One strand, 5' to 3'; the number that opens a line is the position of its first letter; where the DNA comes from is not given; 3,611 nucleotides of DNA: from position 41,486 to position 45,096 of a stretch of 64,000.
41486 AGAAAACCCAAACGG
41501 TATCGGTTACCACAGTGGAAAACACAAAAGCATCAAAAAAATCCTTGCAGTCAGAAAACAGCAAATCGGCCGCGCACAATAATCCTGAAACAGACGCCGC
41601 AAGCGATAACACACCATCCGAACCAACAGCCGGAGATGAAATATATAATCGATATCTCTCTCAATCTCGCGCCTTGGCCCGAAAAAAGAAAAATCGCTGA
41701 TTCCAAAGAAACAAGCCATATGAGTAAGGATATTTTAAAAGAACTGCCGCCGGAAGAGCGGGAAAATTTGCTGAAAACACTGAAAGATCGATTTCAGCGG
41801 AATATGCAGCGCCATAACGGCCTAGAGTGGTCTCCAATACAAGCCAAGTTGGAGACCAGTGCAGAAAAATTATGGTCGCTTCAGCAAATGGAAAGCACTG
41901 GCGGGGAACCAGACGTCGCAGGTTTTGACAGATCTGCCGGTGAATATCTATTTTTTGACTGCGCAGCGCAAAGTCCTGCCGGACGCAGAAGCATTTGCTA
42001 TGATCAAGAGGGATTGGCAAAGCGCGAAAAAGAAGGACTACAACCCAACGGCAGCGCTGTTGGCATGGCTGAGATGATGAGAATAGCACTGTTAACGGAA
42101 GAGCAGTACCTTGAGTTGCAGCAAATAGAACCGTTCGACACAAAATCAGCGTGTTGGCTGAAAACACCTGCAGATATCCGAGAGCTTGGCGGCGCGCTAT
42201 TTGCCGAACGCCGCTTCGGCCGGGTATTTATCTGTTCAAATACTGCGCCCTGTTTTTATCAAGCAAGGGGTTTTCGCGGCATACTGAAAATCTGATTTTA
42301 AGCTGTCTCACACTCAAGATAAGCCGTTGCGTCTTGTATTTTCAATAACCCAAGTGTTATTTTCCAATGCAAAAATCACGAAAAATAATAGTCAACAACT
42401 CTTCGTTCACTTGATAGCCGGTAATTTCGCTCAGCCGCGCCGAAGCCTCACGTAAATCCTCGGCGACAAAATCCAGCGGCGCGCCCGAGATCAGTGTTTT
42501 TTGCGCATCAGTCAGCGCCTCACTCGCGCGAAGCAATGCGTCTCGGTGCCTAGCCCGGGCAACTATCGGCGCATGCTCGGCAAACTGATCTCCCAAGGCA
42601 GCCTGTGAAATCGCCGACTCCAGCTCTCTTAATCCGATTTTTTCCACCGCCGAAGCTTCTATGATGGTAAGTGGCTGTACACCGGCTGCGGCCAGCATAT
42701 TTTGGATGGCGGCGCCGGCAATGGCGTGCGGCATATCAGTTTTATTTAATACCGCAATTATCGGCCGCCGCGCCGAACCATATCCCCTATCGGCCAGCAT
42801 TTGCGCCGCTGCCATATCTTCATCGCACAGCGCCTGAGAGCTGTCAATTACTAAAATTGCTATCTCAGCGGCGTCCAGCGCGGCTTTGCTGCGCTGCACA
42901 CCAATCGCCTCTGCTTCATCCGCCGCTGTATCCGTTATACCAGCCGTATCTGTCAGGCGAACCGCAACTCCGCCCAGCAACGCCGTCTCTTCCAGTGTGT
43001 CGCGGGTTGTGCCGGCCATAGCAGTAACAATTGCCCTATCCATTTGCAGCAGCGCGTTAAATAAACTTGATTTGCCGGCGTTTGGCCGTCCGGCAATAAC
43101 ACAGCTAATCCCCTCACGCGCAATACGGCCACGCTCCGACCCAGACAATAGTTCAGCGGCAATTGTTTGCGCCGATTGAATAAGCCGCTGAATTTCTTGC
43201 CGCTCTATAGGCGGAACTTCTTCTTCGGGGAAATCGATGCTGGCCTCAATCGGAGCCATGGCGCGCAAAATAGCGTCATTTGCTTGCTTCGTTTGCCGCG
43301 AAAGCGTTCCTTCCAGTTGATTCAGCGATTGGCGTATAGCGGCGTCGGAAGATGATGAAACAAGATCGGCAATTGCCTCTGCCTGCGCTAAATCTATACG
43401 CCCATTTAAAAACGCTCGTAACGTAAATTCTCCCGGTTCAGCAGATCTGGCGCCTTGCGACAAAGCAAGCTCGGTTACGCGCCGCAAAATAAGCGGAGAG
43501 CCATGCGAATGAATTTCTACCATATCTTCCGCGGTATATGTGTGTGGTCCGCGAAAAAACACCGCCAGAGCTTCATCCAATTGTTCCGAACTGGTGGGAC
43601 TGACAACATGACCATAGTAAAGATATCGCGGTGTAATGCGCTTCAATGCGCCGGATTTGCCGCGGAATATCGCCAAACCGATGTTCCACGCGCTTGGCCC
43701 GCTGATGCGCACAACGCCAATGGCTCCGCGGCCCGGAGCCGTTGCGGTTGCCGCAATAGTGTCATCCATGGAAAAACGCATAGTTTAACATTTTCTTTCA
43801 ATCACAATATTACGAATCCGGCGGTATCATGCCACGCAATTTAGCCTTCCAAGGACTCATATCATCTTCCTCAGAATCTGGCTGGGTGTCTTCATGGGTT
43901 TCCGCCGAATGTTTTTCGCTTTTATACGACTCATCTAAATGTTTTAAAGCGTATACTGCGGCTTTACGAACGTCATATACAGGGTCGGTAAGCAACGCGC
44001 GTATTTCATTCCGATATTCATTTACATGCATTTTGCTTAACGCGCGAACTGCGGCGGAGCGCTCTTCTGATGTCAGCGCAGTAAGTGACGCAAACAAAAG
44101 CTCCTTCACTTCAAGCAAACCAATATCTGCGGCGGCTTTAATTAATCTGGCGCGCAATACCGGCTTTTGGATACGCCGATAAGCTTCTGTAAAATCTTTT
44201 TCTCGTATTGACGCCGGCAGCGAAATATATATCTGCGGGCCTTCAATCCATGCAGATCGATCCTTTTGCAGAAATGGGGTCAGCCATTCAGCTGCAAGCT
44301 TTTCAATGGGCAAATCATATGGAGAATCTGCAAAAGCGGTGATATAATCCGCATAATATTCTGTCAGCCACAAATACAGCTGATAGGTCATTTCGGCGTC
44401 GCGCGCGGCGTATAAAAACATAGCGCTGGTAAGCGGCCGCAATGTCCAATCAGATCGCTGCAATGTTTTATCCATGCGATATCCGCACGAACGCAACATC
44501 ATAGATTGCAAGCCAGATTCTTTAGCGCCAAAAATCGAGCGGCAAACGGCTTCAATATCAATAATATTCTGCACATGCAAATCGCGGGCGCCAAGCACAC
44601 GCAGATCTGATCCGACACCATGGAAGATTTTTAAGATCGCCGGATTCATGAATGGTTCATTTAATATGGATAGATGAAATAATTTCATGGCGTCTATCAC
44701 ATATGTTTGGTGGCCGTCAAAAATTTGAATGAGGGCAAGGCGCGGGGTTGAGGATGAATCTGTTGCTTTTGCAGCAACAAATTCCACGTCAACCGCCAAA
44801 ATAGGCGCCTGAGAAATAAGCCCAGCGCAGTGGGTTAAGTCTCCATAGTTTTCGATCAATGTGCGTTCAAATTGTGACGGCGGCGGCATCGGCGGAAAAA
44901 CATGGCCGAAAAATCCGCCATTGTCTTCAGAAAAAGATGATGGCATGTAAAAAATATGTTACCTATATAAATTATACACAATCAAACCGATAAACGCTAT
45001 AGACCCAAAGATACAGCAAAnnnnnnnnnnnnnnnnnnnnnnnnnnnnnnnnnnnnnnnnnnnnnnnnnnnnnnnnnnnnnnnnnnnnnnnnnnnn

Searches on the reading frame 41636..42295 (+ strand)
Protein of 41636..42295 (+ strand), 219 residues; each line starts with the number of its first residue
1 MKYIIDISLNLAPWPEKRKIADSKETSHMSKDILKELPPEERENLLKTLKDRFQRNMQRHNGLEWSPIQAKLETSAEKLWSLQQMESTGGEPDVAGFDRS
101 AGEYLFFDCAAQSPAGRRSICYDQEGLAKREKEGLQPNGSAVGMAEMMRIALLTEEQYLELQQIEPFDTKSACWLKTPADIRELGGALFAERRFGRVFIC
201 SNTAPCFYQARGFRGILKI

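Call 12: search_protein_families(library=pfam, proteins=[window:41636-42295:+], max_evalue=0.001)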
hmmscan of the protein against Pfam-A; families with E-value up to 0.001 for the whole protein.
window:41636-42295:+ (219 aa): 1 family
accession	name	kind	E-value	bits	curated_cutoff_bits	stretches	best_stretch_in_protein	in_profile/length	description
PF14066.11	DUF4256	-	7.9e-74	247.4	27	1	45-219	1-173/173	Protein of unknown function (DUF4256)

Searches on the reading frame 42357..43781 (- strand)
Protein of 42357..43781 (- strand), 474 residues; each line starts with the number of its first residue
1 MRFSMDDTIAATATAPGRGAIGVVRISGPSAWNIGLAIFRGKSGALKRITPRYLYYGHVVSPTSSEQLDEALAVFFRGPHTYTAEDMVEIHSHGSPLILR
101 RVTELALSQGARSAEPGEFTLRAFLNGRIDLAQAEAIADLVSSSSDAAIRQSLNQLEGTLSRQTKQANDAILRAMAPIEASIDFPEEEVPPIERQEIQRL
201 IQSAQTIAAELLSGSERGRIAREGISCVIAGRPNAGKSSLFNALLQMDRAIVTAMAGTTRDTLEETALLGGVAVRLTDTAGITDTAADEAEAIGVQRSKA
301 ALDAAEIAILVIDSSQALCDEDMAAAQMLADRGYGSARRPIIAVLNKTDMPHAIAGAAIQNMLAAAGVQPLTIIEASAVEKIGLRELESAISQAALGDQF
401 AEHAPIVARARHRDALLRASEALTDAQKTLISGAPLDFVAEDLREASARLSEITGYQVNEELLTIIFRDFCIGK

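Call 12: search_protein_families(library=pfam, proteins=[window:42357-43781:-], max_evalue=0.001)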
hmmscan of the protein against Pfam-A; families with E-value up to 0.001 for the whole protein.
window:42357-43781:- (474 aa): 9 families
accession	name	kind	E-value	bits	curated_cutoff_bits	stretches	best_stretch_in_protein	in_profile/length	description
PF12631.12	MnmE_helical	-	7.7e-53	180.2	40.1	1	131-471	1-211/211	MnmE helical domain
PF10396.14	TrmE_N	-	1.3e-42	145.1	29.8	1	8-128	1-117/117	GTP-binding protein TrmE N-terminus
PF01926.29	MMR_HSR1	-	3.9e-23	82.2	21.9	1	227-347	2-113/113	50S ribosome-binding GTPase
PF02421.24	FeoB_N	-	1.5e-08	34.8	27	1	226-390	2-155/156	Ferrous iron transport protein B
PF00009.33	GTP_EFTU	-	6.8e-06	26.2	26.5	0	297-393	85-184/188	Elongation factor Tu GTP binding domain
PF00350.29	Dynamin_N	-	0.00038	20.9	27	0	228-250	2-24/168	Dynamin family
PF04548.22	AIG1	-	0.00072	19.4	27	0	228-349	4-127/212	AIG1 family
PF00025.27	Arf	-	0.00082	19.3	22.3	0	306-393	83-172/174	ADP-ribosylation factor family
PF10662.15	PduV-EutP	-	0.00096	19.4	21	0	325-391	76-141/143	Ethanolamine utilisation - propanediol utilisation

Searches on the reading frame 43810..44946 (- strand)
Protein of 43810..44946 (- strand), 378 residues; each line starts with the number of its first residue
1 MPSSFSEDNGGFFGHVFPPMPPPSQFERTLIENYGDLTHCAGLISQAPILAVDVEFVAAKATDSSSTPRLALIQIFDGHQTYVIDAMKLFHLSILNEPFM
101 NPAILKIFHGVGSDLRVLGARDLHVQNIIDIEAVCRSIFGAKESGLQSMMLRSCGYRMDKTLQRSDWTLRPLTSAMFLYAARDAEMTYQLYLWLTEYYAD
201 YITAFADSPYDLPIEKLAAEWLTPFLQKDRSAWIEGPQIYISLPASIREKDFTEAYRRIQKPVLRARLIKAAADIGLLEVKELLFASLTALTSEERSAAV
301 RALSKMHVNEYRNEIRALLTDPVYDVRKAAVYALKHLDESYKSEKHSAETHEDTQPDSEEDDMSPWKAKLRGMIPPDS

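Call 12: search_protein_families(library=pfam, proteins=[window:43810-44946:-], max_evalue=0.001)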
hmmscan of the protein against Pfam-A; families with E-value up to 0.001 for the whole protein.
window:43810-44946:- (378 aa): 3 families
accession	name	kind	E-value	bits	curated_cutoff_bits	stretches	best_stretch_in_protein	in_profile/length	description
PF01612.26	DNA_pol_A_exo1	-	3.5e-28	99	23.6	1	38-195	11-169/173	3'-5' exonuclease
PF13646.12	HEAT_2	-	4.5e-06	27.3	27.7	1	258-335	10-88/88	HEAT repeats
PF02985.28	HEAT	-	0.00028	21.3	23.5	0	316-337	6-27/31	HEAT repeat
